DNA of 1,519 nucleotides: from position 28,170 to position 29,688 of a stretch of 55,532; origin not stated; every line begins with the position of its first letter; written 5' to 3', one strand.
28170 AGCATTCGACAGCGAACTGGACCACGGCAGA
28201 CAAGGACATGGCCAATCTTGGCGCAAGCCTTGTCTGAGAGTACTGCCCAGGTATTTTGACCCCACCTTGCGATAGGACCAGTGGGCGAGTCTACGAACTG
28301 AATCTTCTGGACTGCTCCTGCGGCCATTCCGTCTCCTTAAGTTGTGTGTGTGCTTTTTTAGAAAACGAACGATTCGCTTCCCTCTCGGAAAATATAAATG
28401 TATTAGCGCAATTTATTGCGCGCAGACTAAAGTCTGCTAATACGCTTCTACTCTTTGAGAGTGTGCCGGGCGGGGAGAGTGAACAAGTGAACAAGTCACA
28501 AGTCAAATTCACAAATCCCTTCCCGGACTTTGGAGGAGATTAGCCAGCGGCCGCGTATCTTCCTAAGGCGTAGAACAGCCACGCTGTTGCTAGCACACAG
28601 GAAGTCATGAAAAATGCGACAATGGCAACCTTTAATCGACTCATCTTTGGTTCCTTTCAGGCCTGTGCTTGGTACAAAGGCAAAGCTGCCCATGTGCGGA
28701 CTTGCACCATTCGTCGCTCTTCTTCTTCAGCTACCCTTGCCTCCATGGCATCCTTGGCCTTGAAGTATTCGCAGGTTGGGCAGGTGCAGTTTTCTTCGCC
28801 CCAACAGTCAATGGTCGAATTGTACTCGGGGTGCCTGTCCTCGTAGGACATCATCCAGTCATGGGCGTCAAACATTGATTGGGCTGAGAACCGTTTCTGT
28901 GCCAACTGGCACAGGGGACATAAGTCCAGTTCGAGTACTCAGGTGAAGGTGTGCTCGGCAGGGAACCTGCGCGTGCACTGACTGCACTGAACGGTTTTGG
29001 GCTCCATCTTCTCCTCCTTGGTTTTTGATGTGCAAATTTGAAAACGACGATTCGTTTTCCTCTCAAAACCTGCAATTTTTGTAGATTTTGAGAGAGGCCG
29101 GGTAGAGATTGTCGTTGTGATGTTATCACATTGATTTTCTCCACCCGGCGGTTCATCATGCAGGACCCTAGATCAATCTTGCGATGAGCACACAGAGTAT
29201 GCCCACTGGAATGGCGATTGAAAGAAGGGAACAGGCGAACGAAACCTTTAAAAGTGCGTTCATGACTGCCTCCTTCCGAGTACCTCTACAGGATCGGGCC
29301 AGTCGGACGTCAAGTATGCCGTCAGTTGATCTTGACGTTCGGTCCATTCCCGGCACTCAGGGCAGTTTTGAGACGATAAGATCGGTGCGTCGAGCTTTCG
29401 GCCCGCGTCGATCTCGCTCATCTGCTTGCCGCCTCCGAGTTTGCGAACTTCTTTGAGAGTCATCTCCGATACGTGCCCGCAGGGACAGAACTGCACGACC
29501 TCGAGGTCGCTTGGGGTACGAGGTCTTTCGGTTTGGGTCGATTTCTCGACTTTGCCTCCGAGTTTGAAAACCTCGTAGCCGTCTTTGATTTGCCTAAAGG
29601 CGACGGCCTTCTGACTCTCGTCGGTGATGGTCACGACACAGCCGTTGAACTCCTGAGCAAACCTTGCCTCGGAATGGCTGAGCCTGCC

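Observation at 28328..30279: Three copies of a conserved, highly structured 160-210 nt leader module preceding each islet-2 operon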

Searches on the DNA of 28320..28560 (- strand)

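Call 46: build_rna_model(alignment_id=A4, structure=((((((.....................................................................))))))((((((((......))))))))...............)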
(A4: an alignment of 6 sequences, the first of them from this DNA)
Model R1 built from alignment A4 (6 sequences, 118 columns); structure: as given.
model positions 100; base pairs 14; branch points 1; effective number of sequences 2.11; information 0.59 bits per position. Calibrated on 0.2 Mb of random sequence (short: E-values are rough).
structure used (alignment columns):
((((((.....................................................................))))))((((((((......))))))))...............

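Call 47: search_with_rna_model(model_id=R1, sources=[window, L038, L039, L040, L011], max_evalue=10, filters=off, show_alignments=10)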
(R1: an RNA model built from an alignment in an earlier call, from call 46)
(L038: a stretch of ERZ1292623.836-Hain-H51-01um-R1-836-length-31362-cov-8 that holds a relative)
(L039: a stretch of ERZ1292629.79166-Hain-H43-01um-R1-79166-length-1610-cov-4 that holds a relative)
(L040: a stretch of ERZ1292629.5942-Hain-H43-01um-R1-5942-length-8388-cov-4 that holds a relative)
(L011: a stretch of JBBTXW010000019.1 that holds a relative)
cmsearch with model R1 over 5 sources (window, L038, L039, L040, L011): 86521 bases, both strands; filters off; matches with E-value up to 10: 32.
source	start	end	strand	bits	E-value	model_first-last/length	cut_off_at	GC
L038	11496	11600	+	99.7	2e-19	1-100/100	no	0.35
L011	5229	5333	+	99.7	2e-19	1-100/100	no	0.35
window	30112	30210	-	99.6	2.1e-19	1-100/100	no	0.41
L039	908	1003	-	87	1.1e-16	1-100/100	no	0.43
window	28346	28461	-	84.7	3.6e-16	1-100/100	no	0.4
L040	5793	5899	-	78.6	7.5e-15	1-100/100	no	0.4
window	29026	29094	-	69.3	7.8e-13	1-100/100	no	0.35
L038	11461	11564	-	30.8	0.00018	1-100/100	no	0.39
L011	5194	5297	-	30.8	0.00018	1-100/100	no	0.39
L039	942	1003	+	21.3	0.02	1-66/100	no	0.47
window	30146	30263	+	20.4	0.032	1-100/100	no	0.44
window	46373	46461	-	16.3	0.25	1-100/100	no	0.29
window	29060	29133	+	15.1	0.45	1-100/100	no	0.41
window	9505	9589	+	14.2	0.71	1-100/100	no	0.39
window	49473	49557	-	12.5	1.7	1-100/100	no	0.36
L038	7324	7398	+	11.6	2.7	1-100/100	no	0.37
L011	1057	1131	+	11.6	2.7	1-100/100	no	0.37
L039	923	941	+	9.4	8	67-86/100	no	0.37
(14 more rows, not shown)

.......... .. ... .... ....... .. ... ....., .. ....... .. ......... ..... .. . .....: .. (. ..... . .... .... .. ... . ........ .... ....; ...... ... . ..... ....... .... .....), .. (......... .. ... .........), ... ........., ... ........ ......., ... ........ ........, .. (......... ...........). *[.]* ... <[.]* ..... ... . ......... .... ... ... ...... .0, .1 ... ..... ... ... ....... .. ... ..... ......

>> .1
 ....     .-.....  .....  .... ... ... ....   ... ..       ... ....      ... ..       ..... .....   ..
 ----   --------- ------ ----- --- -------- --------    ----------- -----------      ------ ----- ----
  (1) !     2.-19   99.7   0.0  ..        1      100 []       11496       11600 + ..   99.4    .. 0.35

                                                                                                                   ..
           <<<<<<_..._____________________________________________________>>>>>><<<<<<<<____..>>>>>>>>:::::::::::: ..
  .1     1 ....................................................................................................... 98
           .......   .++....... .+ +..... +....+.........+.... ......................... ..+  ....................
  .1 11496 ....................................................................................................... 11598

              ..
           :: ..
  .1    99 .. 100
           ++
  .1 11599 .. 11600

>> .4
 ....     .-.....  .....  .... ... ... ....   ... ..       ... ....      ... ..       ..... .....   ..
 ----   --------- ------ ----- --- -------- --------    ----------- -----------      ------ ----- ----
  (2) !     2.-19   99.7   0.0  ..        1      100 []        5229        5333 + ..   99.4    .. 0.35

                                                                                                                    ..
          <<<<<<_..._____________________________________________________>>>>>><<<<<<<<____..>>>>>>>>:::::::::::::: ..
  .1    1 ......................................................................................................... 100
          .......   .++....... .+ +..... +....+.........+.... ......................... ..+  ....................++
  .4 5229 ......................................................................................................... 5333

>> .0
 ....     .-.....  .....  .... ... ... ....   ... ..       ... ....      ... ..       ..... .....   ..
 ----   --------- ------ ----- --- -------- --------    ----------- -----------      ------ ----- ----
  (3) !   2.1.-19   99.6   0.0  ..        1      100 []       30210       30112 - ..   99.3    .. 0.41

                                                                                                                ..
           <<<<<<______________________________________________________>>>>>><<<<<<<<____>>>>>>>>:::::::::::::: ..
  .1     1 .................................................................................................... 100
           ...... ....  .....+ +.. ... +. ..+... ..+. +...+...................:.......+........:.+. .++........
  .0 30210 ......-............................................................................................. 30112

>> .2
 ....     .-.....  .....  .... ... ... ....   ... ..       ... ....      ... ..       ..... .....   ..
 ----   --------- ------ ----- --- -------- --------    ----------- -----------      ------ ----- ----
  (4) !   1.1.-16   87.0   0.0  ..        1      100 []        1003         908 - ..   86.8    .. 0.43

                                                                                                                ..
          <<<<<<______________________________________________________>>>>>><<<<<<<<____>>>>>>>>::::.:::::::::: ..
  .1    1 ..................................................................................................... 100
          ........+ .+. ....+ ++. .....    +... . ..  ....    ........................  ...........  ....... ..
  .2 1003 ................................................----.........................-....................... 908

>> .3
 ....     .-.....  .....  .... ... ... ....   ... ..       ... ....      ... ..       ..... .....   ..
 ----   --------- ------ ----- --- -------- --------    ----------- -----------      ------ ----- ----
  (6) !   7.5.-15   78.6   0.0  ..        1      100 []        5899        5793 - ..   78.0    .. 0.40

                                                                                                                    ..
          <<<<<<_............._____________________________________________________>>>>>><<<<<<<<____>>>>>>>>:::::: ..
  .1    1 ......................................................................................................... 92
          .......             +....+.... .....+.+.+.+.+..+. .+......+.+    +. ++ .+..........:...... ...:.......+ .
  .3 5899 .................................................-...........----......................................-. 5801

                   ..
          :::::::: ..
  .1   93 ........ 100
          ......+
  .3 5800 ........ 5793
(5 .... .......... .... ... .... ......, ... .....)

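Call 65: search_with_rna_model(model_id=R1, sources=[L044], max_evalue=10, filters=off, show_alignments=2)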
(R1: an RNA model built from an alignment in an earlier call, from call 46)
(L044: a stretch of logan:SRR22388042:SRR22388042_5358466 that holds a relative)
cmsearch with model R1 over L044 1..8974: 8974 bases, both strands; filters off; matches with E-value up to 10: 12.
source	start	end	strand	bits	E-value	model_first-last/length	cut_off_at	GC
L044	1524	1635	-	8.3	1.4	1-100/100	no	0.38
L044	1015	1062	+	6.4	3.6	1-100/100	no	0.48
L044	1853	1967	+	6.2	4.1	1-100/100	no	0.41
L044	6607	6687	-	6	4.5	1-100/100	no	0.32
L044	4819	4921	+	6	4.6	1-100/100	no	0.41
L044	3554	3616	-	5.7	5.4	1-100/100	no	0.46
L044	8123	8173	-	5.5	5.9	8-60/100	no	0.35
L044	6837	6926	+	5.4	6.2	1-100/100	no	0.39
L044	38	127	-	4.8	8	1-100/100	no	0.33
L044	7776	7846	+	4.8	8.3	1-100/100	no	0.37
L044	6471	6591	+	4.7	8.5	1-100/100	no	0.45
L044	3535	3579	+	4.5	9.5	1-100/100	no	0.36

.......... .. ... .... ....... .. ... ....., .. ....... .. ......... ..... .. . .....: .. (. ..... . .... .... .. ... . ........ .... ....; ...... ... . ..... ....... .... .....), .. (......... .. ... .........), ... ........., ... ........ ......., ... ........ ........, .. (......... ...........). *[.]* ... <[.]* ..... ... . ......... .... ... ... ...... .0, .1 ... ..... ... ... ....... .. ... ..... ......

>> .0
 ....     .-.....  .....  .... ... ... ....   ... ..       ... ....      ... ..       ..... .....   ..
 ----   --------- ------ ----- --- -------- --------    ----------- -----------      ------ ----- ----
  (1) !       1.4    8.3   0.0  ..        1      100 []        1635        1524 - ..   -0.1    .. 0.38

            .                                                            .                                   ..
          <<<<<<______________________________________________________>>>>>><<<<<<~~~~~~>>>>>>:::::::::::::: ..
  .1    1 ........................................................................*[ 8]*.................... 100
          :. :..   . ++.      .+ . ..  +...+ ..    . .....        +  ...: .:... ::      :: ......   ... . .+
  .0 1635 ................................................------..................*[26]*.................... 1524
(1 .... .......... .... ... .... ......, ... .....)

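Call 80: search_dna_similar(query=window:28320-28560:-, collection=plasmids, mode=distant, max_evalue=0.01)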
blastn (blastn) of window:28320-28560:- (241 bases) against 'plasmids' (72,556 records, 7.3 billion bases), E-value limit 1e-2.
No match.

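Call 96: search_with_rna_model(model_id=R1, sources=[L045, L046, L047, L048, L049, L050, L051], max_evalue=1, filters=off, show_alignments=4)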
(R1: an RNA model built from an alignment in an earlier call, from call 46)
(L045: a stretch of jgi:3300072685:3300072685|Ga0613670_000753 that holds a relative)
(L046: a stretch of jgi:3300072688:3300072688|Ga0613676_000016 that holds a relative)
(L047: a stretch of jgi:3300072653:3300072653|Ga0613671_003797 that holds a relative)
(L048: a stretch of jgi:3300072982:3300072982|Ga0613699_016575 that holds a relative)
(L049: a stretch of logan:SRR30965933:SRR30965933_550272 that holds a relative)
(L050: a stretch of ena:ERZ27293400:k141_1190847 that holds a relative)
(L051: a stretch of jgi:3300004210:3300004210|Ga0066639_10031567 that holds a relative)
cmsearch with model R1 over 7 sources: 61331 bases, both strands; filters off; matches with E-value up to 1: 0.
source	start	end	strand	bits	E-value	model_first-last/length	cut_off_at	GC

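Call 103: search_with_rna_model(model_id=R1, sources=[L052, L053, L054], max_evalue=1, filters=off, show_alignments=3)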
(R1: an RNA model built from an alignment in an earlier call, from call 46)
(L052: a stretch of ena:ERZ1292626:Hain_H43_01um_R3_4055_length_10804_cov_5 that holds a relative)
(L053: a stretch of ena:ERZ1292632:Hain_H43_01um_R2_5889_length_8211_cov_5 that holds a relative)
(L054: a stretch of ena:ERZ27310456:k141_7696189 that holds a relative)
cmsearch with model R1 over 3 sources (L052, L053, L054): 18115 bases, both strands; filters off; matches with E-value up to 1: 0.
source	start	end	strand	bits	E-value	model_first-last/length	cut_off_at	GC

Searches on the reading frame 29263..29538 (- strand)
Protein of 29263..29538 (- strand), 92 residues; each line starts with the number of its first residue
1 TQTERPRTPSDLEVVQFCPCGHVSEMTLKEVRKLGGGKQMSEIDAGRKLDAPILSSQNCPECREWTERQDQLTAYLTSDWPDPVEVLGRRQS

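Call 92: find_homologous_proteins(query=A8, max_evalue=0.001)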
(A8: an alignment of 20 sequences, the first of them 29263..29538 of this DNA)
Query A8 (20 sequences) (92 aa, profile of the alignment): 46 proteins with E <= 0.001 among 883 candidates.
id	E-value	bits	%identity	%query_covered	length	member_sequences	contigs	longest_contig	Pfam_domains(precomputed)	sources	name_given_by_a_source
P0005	2.3e-29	118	47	83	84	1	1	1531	-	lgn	-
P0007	6.5e-27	111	51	76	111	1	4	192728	-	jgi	jgi:hypothetical protein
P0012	3.0e-26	108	48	75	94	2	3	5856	-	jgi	jgi:hypothetical protein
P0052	3.2e-26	108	51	84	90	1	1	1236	-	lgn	-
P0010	3.6e-26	108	54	68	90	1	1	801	-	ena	-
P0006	6.2e-26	107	46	80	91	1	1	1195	-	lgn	-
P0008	1.0e-25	107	52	65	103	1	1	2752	-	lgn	-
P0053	3.5e-25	105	52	66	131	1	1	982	-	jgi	jgi:hypothetical protein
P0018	3.9e-25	105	50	65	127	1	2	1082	-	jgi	jgi:hypothetical protein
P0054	1.2e-24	103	49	85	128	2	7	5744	-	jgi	jgi:hypothetical protein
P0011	2.9e-24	102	56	46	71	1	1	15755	-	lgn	-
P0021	3.7e-24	102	51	53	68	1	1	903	-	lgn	-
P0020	1.9e-23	99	47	70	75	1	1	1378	-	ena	-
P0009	2.6e-23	99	45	84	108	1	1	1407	-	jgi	jgi:hypothetical protein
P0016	3.5e-23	99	48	66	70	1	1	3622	-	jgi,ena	-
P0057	6.0e-22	95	49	77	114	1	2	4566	-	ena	-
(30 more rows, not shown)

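Call 100: find_encoding_contigs(protein=P0057, flank=6000, max_places=3)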
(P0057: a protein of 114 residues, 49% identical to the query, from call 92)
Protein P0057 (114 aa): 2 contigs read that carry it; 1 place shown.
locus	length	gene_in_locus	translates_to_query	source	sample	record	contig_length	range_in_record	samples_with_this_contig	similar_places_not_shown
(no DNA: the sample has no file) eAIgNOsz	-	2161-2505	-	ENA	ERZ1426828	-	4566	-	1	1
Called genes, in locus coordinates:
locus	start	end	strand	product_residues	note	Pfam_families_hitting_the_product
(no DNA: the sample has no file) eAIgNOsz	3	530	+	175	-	?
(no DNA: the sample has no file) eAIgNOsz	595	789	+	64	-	-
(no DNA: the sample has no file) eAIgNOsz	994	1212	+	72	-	-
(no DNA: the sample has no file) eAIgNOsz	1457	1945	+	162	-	-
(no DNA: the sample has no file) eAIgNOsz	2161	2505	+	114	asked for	-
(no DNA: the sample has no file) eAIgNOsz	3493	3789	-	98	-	-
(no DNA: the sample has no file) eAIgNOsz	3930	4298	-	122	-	-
